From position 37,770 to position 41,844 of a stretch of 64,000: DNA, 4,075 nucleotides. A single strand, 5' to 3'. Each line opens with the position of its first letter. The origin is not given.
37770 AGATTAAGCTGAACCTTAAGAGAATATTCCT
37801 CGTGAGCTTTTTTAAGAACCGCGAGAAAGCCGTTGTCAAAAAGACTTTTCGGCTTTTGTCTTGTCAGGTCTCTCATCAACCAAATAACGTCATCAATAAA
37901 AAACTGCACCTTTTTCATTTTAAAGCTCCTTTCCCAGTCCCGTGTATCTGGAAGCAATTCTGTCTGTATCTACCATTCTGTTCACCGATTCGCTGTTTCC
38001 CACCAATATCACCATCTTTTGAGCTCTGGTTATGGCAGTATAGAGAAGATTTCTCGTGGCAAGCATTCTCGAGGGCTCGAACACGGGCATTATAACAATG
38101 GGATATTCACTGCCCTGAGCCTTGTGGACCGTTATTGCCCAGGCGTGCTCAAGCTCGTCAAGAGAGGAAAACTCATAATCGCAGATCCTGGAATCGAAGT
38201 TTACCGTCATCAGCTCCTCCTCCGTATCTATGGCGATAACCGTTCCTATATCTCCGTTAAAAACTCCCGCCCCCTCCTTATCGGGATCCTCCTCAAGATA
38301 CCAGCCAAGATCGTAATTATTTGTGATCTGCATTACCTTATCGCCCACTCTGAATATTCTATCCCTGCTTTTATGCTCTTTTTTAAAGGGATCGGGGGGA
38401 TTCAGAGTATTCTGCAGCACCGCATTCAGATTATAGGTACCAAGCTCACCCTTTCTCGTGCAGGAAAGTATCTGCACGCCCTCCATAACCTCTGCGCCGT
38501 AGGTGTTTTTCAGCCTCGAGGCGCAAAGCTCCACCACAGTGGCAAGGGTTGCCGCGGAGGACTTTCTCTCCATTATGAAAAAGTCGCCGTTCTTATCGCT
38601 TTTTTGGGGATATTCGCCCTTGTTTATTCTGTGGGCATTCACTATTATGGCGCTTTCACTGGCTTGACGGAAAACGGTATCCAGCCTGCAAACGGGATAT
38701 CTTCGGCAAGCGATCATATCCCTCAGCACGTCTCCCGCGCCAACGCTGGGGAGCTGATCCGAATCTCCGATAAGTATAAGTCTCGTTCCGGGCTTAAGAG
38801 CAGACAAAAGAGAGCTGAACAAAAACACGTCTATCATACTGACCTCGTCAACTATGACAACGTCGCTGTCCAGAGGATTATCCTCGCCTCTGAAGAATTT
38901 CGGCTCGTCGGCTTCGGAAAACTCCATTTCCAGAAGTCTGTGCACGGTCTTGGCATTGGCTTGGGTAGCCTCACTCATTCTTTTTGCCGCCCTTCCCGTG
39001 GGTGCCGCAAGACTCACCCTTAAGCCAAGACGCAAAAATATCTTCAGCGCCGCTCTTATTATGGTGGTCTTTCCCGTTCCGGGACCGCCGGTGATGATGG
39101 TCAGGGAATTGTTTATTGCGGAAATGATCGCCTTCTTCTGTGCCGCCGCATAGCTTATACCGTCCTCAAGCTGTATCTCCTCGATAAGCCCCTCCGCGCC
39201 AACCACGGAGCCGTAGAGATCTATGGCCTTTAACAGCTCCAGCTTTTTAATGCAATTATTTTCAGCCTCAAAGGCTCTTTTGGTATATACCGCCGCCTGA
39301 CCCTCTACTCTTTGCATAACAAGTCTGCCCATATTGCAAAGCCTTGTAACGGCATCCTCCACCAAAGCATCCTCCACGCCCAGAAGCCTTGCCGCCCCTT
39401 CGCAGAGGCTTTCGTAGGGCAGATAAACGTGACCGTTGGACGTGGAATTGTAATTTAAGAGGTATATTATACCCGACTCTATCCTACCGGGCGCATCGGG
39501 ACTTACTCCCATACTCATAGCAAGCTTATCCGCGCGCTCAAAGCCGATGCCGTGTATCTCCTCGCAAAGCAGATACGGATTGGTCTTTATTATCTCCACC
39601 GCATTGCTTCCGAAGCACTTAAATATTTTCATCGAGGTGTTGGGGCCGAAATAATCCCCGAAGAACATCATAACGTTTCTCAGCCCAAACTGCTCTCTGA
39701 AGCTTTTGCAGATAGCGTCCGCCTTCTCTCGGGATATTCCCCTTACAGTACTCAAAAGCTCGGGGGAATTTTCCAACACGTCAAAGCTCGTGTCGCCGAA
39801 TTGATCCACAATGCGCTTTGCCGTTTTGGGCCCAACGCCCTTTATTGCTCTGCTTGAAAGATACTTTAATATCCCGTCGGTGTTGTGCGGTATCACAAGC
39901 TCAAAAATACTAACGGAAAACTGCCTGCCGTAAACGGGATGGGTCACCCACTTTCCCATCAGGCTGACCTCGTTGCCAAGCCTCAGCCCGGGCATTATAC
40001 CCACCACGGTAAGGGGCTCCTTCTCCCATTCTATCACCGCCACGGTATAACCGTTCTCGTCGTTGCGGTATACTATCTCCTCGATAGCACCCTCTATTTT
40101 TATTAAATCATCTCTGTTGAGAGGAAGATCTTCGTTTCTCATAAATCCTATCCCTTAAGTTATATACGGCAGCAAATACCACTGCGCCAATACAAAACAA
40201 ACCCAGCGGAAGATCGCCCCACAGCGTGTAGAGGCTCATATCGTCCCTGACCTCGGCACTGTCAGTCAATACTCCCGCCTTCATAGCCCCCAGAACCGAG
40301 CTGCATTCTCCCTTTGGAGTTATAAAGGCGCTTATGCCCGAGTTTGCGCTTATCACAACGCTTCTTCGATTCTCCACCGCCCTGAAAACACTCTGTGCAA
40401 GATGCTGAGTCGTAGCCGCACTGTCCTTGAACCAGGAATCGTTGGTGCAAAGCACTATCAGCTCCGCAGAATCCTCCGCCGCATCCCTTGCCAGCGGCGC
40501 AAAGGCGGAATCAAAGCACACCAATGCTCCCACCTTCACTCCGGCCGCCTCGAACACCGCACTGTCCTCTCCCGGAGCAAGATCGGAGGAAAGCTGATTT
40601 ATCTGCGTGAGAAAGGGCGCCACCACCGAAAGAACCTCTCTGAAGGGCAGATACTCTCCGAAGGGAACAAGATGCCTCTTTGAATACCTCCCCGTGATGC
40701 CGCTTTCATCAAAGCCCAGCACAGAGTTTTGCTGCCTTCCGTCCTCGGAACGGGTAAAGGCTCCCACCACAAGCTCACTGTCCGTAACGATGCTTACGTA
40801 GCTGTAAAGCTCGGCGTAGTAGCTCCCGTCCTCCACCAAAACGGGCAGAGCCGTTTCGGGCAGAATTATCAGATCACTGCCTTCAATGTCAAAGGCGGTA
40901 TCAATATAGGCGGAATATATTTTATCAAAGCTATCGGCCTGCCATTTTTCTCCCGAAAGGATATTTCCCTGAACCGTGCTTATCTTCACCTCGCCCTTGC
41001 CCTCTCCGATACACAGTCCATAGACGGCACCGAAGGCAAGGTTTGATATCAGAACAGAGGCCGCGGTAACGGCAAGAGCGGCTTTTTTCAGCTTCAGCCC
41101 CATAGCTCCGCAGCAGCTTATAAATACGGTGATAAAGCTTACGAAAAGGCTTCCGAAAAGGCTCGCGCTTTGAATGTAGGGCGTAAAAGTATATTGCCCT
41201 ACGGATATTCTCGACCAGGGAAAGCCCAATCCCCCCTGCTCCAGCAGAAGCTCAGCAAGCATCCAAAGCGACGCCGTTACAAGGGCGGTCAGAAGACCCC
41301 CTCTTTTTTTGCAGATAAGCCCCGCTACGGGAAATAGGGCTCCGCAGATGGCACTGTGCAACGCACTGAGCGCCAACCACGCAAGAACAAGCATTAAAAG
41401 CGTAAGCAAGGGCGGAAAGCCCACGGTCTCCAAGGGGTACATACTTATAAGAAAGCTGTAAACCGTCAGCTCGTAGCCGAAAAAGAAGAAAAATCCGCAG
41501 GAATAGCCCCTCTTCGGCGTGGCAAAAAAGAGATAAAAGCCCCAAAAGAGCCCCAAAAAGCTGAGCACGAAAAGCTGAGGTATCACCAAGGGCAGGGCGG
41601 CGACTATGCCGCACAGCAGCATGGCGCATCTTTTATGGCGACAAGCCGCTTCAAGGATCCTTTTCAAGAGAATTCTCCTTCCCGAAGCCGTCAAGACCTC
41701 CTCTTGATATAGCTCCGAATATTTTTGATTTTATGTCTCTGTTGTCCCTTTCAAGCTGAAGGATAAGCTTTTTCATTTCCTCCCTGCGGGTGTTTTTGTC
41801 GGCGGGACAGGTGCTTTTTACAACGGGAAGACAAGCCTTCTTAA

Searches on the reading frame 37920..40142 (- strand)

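Call 95: search_protein_families(library=pfam, proteins=[window:37920-40142:-], max_evalue=0.0001)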
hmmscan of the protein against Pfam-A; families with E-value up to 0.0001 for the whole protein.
window:37920-40142:- (740 aa): 11 families
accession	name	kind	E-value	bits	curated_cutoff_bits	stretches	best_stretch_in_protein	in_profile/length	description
PF13245.12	AAA_19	-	5.4e-43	146.8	25.1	1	335-468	1-133/134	AAA domain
PF13604.12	AAA_30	-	1.9e-40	139.1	27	1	331-513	2-175/191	AAA domain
PF14490.11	HHH_RecD2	-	3.5e-37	126.6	27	1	150-240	1-92/92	ATP-dependent RecD2 DNA helicase HHH domain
PF18335.7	SH3_13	-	1.7e-24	85.8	41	1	572-649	1-65/65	ATP-dependent RecD-like DNA helicase SH3 domain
PF23139.1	OB_YrrC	-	1.7e-22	79.6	27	1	15-85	3-76/76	ATP-dependent DNA helicase YrrC, OB-fold domain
PF13538.12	UvrD_C_2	-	3.4e-18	65.7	27.4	1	666-714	1-52/52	UvrD-like helicase C-terminal domain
PF01443.25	Viral_helicase1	-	7.6e-13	49.2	21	1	349-529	2-159/228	Viral superfamily 1 RNA helicase core domain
PF14520.12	HHH_5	-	1.8e-11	44.8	27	1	100-150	7-57/57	Helix-hairpin-helix domain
PF13086.12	AAA_11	-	7.8e-10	39.4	27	0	333-377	4-43/257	AAA domain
PF00633.29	HHH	-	7.1e-07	29.2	24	0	123-145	6-28/30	Helix-hairpin-helix motif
PF13361.12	UvrD_C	-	3e-05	24.1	25.6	1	642-714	262-346/350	UvrD-like helicase C-terminal domain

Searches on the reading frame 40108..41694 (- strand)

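Call 95: search_protein_families(library=pfam, proteins=[window:40108-41694:-], max_evalue=0.0001)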
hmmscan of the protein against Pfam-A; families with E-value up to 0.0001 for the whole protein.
window:40108-41694:- (528 aa): 2 families
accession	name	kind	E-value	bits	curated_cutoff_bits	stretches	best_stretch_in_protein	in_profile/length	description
PF00795.27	CN_hydrolase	-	5.6e-24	85.3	23.2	1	238-477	2-243/256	Carbon-nitrogen hydrolase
PF20154.4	LNT_N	-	5.8e-14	53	27.1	1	29-195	2-159/159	Apolipoprotein N-acyltransferase N-terminal domain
